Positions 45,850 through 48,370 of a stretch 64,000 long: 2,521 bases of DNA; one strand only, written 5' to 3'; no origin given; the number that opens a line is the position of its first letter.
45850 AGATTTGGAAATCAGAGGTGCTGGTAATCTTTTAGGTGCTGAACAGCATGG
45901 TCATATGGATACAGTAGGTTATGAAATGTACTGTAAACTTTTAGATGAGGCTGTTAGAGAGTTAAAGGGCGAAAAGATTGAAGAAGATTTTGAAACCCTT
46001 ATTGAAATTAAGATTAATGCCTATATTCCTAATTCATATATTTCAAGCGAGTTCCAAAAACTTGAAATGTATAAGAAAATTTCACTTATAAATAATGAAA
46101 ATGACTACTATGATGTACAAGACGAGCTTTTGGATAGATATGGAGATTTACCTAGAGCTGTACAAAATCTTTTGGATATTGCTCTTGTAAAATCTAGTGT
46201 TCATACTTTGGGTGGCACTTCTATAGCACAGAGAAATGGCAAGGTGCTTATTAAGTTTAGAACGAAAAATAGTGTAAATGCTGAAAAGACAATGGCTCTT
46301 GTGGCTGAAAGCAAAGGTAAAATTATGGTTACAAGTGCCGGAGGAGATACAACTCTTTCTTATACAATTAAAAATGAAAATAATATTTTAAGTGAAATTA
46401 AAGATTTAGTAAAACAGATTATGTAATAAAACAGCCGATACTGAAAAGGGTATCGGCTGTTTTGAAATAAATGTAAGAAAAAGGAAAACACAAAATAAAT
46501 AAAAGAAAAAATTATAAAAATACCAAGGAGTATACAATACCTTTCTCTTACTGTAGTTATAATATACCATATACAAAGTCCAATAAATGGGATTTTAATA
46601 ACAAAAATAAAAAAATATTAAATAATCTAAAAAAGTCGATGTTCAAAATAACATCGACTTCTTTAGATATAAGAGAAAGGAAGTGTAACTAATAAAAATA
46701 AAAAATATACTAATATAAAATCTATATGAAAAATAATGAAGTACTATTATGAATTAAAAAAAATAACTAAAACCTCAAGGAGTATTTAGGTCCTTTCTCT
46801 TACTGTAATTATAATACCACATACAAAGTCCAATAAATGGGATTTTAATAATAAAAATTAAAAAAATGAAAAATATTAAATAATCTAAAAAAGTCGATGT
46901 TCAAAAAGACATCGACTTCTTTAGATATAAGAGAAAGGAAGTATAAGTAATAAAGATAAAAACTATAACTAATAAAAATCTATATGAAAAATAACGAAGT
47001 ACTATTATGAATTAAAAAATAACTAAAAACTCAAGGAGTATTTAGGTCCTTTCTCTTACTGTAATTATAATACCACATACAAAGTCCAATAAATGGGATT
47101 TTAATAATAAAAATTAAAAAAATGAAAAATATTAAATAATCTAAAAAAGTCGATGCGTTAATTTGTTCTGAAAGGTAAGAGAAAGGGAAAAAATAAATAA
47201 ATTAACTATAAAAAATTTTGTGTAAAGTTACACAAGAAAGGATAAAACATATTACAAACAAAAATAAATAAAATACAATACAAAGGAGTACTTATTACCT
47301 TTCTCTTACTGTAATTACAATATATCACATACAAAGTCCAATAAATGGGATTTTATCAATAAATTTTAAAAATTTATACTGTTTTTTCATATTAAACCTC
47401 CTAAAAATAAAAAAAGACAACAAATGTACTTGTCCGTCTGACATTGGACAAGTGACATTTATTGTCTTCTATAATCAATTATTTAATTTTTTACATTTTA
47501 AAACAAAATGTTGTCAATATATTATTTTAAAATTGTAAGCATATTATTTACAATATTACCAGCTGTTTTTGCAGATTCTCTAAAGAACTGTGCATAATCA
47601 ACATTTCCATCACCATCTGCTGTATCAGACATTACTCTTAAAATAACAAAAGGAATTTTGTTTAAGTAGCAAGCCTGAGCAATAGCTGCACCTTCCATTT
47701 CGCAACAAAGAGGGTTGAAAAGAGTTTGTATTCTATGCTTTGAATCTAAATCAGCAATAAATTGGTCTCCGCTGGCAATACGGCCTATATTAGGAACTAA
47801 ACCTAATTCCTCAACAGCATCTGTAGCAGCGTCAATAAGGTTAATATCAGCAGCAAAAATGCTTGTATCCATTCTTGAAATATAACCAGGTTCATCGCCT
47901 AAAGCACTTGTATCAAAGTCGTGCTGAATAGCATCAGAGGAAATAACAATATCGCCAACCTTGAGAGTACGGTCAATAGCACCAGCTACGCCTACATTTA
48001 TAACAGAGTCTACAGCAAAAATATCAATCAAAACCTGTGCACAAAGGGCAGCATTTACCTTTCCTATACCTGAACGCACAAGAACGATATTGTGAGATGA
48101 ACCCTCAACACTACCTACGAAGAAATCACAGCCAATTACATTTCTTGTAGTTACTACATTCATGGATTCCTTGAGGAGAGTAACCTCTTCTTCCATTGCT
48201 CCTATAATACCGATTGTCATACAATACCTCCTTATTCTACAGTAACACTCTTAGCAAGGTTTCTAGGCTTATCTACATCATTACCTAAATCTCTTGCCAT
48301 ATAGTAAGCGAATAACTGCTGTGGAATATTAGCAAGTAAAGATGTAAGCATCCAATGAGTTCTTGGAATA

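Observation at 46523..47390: A 0.87-kb tandem array of about 3.4 copies of a structured 250-bp non-coding unit between convergent mfd and mtnN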

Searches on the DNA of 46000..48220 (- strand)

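Call 5: search_rna_families(source=window, start=46000, end=48000, threshold=evalue, max_evalue=10, show_alignments=3)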
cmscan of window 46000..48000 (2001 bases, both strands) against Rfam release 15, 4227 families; matches with E-value up to 10: 12.
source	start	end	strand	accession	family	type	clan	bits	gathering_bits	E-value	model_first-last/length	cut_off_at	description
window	46625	46670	-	RF03495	mir-968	Gene; miRNA;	-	24.2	88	0.14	17-62/79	no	mir-968 microRNA precursor family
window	46883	46928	-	RF03495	mir-968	Gene; miRNA;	-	23.8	88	0.18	17-62/79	no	mir-968 microRNA precursor family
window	46399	46465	+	RF02074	STnc240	Gene; sRNA;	-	23.8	55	1.4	1-77/77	no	Enterobacterial sRNA STnc240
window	47413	47469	-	RF04120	MIR5998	Gene; miRNA;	-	22.3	180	0.06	1-173/173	no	MIR5998 microRNA precursor family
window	46625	46668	-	RF03665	MIR4359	Gene; miRNA;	-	21.8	75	0.63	1-67/67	no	MIR4359 microRNA precursor family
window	46423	46499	-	RF02074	STnc240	Gene; sRNA;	-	21.6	55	3.9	1-77/77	no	Enterobacterial sRNA STnc240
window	47402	47485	-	RF03826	MIR825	Gene; miRNA;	-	19.8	160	2.3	1-146/146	no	MIR825 microRNA precursor family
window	47787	47855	-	RF01516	v-snoRNA-1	Gene; snRNA; snoRNA; CD-box;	-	19.2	75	0.76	1-65/65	no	Human herpesvirus 1 small nucleolar RNA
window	47414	47468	+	RF04149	MIR447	Gene; miRNA;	-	17.5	200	1.4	1-236/236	no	MIR447 microRNA precursor family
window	47685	47721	-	RF01329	CRISPR-DR15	Gene; CRISPR;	-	16.2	36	8.5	1-37/37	no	CRISPR RNA direct repeat element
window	46258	46310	+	RF01312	sR9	Gene; snRNA; snoRNA; CD-box;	-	16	36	7.3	1-55/55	no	Small nucleolar RNA sR9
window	46255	46303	+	RF01306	sR52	Gene; snRNA; snoRNA; CD-box;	-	15.2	50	4.2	1-60/60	no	Small nucleolar RNA sR52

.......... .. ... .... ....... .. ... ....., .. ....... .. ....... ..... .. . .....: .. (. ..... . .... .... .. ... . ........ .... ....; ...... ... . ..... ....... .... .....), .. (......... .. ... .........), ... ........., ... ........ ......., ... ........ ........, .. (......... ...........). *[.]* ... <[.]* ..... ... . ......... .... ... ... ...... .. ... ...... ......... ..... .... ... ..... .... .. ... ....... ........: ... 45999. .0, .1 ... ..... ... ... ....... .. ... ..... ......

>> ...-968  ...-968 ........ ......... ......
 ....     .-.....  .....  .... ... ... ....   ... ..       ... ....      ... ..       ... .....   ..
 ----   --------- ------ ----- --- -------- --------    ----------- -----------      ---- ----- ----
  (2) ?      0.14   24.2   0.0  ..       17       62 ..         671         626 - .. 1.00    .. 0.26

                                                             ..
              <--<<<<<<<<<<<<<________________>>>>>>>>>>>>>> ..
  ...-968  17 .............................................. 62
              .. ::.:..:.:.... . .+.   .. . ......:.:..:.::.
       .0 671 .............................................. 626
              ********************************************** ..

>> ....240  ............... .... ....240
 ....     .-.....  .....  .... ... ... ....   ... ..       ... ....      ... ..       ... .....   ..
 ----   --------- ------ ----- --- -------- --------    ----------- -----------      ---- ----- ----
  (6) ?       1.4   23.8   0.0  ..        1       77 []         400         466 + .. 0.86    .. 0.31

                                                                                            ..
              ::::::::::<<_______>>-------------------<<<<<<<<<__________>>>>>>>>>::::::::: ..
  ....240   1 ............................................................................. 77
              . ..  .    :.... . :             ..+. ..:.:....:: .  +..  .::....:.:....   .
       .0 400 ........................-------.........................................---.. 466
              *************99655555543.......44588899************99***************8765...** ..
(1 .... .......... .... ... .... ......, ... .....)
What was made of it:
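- Closest known: LhrC1-5 of Listeria monocytogenes. Different: No sequence or Rfam similarity (call 5).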

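Call 15: search_rna_families(source=L002, start=6600, end=8000, threshold=evalue, max_evalue=5, show_alignments=2)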
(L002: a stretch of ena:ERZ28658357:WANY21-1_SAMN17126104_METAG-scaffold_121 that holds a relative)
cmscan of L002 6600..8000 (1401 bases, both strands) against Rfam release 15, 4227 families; matches with E-value up to 5: 10.
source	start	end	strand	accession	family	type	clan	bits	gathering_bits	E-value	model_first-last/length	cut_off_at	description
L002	7166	7211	-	RF02584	KRAS_3UTR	Cis-reg;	-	32.2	49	0.14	1-49/49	no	KRAS 3' UTR cis-regulatory element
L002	7060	7159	+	RF00506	Thr_leader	Cis-reg; leader;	-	27.4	55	0.012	1-118/118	no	Threonine operon leader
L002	7832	7898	-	RF02074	STnc240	Gene; sRNA;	-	23.8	55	0.95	1-77/77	no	Enterobacterial sRNA STnc240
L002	7629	7672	+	RF03665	MIR4359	Gene; miRNA;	-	23.5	75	0.15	1-67/67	no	MIR4359 microRNA precursor family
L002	7119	7175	-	RF00506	Thr_leader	Cis-reg; leader;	-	23.1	55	0.13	1-118/118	no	Threonine operon leader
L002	7798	7874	+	RF02074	STnc240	Gene; sRNA;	-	21.6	55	2.7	1-77/77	no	Enterobacterial sRNA STnc240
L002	6752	6808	+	RF04120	MIR5998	Gene; miRNA;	-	20.3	180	0.13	1-173/173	no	MIR5998 microRNA precursor family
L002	6752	6808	-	RF04120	MIR5998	Gene; miRNA;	-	16.5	180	1.3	1-173/173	no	MIR5998 microRNA precursor family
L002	7605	7672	+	RF02056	STnc390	Gene; sRNA;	-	16.4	50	2.6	11-57/60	no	Salmonella sRNA STnc390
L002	7632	7665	+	RF02503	Atu_C9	Gene; sRNA;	-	11.9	40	1.9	159-192/192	no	Rhizobiales sRNA Atu_C9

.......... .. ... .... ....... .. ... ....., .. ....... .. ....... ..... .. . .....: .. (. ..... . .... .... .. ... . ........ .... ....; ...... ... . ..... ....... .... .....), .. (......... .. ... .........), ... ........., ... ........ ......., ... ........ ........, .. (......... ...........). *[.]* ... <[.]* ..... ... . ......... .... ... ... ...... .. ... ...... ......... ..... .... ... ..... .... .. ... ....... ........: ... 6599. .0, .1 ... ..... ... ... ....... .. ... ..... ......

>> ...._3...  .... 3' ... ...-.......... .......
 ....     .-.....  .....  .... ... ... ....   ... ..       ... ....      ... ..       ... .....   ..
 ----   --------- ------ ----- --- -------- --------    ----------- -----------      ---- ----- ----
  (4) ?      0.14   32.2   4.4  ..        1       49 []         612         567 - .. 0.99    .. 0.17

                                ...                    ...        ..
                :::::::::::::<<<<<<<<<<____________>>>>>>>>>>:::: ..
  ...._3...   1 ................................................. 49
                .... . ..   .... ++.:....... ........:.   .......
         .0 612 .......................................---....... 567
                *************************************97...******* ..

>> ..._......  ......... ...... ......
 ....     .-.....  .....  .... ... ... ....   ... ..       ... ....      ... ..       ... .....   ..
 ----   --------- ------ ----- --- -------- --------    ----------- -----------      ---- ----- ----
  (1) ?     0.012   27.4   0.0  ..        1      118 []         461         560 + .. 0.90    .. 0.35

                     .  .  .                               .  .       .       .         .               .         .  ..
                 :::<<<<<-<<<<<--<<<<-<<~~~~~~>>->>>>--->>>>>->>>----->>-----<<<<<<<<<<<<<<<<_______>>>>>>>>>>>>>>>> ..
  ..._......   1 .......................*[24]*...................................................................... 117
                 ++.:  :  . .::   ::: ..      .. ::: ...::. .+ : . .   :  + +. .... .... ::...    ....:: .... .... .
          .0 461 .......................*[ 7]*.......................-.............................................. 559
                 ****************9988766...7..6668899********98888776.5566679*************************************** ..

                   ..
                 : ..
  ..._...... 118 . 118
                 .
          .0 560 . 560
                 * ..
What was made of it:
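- On Any Rfam 15 family (including csRNA, LhrC, 6S, RsaE, CsfG): Only sub-threshold chance hits to miRNA models and a leader model (calls 5, 15).
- Closest known: csRNAs. Different: No Rfam hit of any kind (calls 5, 15).
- Tried and rejected: An E-value scan of the array in the window strain and in a fuller strain (L002) gave only chance hits (calls 5, 15).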

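Call 70: search_dna_similar(query=window:46470-47420:-, collection=phages, mode=distant, max_rows=5)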
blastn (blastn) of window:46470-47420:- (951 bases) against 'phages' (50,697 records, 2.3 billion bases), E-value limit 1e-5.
No match.

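Call 71: search_dna_similar(query=window:46470-47420:-, collection=plasmids, mode=distant, max_rows=5)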
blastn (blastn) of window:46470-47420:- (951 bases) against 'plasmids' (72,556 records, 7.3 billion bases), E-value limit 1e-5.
No match.
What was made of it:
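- No phage or plasmid matches (calls 70, 71).
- Tried and rejected: No match (calls 70, 71).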
